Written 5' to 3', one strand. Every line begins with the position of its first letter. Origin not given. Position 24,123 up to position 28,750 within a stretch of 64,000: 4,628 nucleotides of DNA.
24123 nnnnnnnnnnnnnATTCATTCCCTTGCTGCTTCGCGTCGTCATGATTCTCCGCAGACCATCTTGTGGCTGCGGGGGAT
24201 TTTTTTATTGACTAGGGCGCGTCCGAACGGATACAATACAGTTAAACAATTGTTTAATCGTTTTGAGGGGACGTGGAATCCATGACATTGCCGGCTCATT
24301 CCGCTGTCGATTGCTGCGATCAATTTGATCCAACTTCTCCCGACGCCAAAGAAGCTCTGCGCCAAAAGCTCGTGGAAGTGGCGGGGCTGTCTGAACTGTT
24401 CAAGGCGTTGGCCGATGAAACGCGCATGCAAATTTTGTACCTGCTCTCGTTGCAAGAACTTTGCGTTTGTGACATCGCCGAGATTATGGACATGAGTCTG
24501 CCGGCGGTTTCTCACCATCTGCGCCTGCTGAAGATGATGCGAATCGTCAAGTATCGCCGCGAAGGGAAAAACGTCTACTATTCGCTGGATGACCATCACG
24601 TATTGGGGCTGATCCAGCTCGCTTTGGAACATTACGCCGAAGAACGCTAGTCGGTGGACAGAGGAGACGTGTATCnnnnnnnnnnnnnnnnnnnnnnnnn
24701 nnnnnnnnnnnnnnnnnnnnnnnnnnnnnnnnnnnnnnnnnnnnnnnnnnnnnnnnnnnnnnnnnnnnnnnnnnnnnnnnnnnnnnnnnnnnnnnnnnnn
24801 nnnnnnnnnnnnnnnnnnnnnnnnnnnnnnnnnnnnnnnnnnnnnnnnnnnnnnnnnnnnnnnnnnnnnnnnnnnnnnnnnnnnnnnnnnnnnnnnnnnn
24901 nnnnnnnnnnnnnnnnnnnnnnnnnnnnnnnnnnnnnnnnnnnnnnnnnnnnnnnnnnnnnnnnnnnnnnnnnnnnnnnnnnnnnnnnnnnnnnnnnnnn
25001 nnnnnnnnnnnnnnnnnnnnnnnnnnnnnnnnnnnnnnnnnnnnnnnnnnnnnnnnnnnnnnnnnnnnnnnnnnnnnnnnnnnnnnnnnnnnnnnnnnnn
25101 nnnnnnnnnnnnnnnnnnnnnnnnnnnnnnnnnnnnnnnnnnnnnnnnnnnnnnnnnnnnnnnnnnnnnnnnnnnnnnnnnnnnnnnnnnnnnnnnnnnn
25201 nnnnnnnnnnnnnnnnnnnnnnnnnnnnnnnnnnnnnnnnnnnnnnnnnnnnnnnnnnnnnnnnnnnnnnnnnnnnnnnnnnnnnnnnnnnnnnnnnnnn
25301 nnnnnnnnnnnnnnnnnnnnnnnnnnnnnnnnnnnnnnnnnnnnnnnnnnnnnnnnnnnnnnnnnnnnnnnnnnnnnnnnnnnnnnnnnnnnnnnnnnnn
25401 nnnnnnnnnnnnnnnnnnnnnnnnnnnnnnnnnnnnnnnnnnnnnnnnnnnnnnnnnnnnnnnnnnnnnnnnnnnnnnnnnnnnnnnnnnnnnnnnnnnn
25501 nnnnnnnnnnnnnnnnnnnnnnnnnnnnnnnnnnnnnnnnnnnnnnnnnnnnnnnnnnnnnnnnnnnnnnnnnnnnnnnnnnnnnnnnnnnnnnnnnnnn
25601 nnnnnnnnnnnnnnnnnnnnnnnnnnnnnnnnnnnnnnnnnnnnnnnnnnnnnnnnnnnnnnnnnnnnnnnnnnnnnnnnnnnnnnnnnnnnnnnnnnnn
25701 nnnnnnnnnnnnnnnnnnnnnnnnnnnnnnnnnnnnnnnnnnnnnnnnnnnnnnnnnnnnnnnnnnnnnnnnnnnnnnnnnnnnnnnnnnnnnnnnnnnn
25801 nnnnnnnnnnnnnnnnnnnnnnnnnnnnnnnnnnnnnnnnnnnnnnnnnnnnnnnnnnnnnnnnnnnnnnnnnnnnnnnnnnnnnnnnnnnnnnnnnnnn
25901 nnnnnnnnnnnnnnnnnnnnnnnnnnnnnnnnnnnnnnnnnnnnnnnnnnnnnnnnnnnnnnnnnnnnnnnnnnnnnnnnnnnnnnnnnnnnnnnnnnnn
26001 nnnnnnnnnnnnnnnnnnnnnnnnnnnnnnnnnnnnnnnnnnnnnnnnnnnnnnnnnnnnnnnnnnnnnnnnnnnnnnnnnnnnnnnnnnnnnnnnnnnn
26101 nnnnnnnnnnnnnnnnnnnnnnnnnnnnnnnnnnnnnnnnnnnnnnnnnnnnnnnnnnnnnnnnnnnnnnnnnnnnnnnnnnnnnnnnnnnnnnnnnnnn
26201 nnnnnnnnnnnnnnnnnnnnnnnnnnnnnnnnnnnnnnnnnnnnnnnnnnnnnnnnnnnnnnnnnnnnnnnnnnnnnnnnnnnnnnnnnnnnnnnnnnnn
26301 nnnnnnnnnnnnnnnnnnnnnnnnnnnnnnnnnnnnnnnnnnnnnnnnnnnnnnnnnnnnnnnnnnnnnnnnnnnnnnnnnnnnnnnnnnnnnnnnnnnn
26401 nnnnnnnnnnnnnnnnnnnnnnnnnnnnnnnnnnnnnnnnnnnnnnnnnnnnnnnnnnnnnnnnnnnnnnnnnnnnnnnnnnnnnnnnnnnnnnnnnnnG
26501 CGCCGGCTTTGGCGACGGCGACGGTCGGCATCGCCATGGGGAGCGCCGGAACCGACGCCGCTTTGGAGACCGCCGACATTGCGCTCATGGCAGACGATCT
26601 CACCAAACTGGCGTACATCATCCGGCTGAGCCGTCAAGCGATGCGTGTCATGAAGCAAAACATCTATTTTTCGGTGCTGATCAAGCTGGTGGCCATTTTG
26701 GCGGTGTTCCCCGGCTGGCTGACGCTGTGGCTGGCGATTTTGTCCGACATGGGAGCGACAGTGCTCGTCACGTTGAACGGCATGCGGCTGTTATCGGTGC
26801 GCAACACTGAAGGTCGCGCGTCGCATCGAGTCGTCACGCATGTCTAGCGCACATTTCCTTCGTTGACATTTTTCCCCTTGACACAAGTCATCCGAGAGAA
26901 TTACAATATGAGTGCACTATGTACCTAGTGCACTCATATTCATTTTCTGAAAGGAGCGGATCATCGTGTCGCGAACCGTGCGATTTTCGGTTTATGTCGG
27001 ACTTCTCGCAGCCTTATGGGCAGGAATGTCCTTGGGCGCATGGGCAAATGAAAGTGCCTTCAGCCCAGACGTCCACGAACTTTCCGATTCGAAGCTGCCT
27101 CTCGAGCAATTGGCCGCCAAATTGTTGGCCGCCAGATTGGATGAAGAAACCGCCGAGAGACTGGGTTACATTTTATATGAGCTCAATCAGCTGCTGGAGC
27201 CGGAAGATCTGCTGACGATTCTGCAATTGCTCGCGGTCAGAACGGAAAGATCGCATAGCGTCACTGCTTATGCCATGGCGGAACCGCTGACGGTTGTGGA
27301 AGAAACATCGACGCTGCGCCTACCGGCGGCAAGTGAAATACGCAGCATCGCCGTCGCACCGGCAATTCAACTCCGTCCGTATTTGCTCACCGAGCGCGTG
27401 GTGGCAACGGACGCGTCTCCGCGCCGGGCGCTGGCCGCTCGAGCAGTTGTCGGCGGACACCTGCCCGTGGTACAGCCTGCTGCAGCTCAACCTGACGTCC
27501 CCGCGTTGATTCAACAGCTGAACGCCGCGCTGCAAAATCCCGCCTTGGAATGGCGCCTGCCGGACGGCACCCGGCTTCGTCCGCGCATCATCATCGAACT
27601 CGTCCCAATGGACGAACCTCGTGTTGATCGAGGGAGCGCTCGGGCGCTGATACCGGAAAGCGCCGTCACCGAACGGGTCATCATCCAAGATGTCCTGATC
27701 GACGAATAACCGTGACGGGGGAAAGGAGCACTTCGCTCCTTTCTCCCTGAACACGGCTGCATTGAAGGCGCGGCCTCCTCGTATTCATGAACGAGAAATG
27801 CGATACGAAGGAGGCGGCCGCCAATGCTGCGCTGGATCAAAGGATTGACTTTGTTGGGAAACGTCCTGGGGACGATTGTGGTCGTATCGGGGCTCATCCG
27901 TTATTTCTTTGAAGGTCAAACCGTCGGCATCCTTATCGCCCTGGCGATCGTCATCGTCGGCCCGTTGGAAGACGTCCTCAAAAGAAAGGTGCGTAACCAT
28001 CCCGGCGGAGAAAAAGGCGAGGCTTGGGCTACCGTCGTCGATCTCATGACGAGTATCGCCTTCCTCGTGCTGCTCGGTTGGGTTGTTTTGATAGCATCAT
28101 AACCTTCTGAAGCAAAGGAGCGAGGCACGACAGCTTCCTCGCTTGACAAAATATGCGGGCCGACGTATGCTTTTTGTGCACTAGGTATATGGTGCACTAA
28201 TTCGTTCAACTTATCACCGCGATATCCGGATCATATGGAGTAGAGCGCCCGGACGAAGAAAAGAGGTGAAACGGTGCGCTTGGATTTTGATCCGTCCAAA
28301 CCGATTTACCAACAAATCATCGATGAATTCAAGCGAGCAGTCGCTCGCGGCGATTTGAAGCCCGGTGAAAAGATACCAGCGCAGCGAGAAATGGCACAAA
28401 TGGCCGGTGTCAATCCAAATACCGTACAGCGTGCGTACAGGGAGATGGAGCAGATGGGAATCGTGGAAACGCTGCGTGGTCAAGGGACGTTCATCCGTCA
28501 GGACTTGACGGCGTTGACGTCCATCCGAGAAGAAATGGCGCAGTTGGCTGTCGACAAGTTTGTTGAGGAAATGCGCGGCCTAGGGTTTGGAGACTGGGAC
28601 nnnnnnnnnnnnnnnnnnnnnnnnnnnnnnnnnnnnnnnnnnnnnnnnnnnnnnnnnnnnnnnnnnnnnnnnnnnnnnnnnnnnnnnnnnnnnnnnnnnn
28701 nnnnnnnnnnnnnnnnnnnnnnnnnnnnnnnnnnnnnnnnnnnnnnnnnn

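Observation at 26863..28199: Shared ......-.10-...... operator-like motif at two adjacent promoters flanking a YtrA-type GntR/ABC module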

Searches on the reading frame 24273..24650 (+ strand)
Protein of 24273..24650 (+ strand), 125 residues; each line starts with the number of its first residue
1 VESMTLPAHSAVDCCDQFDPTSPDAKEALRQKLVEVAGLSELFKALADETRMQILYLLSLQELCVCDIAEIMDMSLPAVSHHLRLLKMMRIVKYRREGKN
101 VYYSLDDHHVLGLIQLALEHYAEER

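Call 6: search_protein_families(library=pfam, proteins=[window:24273-24650:+], max_evalue=0.01)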
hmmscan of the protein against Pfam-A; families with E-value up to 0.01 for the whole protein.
window:24273-24650:+ (125 aa): 3 families
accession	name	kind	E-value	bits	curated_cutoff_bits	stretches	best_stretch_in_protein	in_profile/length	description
PF01022.26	HTH_5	-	8.2e-18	64.5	22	1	48-94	1-47/47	Bacterial regulatory protein, arsR family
PF12840.13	HTH_20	-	2.9e-06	27.6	27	1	46-87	1-43/51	Helix-turn-helix domain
PF13384.12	HTH_23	-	0.0059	16.8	24.6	0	49-84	5-39/50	Homeodomain-like domain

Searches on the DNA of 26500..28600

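Call 55: search_rna_families(source=window, start=26500, end=28600, threshold=evalue, max_evalue=1)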
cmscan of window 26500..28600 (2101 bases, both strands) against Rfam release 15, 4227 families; matches with E-value up to 1: 1.
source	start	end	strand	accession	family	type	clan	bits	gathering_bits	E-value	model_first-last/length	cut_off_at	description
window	26906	26939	+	RF03999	mir-7883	Gene; miRNA;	-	21.3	50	0.73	1-57/57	no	mir-7883 microRNA precursor family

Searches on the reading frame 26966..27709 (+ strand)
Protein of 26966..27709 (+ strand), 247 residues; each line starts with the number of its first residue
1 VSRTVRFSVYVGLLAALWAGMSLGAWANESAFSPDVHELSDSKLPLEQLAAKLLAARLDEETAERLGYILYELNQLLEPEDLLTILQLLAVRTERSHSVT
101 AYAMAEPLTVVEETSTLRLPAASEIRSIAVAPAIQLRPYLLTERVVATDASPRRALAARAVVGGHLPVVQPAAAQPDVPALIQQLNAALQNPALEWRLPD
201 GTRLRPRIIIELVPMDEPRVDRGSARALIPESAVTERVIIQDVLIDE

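Call 6: search_protein_families(library=pfam, proteins=[window:26966-27709:+], max_evalue=0.01)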
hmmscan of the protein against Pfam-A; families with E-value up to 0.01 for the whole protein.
window:26966-27709:+ (247 aa): 0 families

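Call 7: search_protein_families(library=ncbifam, proteins=[window:26966-27709:+], max_evalue=0.01)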
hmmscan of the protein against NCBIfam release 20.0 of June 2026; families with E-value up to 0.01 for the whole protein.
window:26966-27709:+ (247 aa): 0 families

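Call 40: find_homologous_proteins(query=window:26966-27709:+, max_evalue=0.001)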
Query window:26966-27709:+ (247 aa): 3 proteins with E <= 0.001 among 6735 candidates.
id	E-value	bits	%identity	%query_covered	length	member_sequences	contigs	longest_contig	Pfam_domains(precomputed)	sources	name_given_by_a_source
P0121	9.9e-147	505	100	100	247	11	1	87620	-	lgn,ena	-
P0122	1.1e-77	279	63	100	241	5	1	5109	-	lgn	-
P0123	8.3e-47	178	42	98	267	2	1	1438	-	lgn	-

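Call 42: find_encoding_contigs(protein=P0123, flank=3000, max_places=3)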
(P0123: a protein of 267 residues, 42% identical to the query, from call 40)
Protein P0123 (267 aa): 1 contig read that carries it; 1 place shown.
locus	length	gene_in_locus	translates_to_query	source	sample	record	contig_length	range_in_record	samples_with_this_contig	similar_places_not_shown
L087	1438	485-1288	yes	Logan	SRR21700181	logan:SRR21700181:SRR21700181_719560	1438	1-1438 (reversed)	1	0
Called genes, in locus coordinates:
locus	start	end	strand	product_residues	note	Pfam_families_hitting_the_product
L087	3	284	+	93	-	?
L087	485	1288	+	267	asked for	-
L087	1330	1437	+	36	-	?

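Call 43: find_encoding_contigs(protein=P0122, flank=5000, max_places=3)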
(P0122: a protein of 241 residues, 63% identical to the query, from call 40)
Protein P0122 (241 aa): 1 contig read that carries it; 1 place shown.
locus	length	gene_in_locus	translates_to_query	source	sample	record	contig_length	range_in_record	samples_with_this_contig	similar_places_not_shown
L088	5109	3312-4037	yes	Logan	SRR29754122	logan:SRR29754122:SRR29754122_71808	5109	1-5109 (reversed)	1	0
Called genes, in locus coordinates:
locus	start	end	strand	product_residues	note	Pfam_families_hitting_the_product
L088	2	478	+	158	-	?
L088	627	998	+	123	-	PF01022:HTH_5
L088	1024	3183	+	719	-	PF00403:HMA, PF00122:E1-E2_ATPase, PF00702:Hydrolase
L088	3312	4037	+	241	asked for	-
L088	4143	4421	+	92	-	-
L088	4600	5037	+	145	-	PF00392:GntR, PF13545:HTH_Crp_2, PF13412:HTH_24 (faint)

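Call 56: search_protein_families(library=pfam, proteins=[window:26966-27709:+], max_evalue=5)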
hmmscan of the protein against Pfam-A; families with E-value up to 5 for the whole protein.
window:26966-27709:+ (247 aa): 0 families

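Call 69: predict_structure(alignment_id=A2)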
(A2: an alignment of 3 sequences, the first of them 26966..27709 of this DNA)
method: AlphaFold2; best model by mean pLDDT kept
length: 247 residues; sequences in the alignment: 3
mean_pLDDT: 34.9   pTM: 0.24
mean pLDDT of the five models: 34.9, 34.4, 32.5, 31.5, 30.4
residues with pLDDT >= 90: 0; 70-90: 0; 50-70: 2; < 50: 245
segments of 3 or more residues with pLDDT < 50: 1-199, 201-204, 206-247
pLDDT, mean of each block of 10 residues (from residue 1): 27 36 30 29 35 40 46 45 44 30 25 24 24 33 42 32 24 31 39 44 46 41 32 37 39
secondary structure, 60 per line:
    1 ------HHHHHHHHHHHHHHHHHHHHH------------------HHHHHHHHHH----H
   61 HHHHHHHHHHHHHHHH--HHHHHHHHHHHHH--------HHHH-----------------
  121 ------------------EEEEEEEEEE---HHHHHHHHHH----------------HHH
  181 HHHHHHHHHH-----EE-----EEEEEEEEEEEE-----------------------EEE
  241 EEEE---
elements in order: H7-27 H46-55 H60-76 H79-91 H100-103 E139-148 H152-161 H178-190 E203-214 E238-244

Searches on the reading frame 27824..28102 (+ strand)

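Call 6: search_protein_families(library=pfam, proteins=[window:27824-28102:+], max_evalue=0.01)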
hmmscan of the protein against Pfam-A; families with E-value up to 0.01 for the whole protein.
window:27824-28102:+ (92 aa): 0 families

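Call 7: search_protein_families(library=ncbifam, proteins=[window:27824-28102:+], max_evalue=0.01)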
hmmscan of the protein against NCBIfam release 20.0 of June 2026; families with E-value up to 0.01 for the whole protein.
window:27824-28102:+ (92 aa): 0 families

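Call 56: search_protein_families(library=pfam, proteins=[window:27824-28102:+], max_evalue=5)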
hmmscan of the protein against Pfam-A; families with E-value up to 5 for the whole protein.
window:27824-28102:+ (92 aa): 1 family
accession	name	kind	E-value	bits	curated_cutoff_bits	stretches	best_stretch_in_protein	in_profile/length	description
PF14007.11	YtpI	-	0.098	13.5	29.4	1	14-48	37-71/87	YtpI-like protein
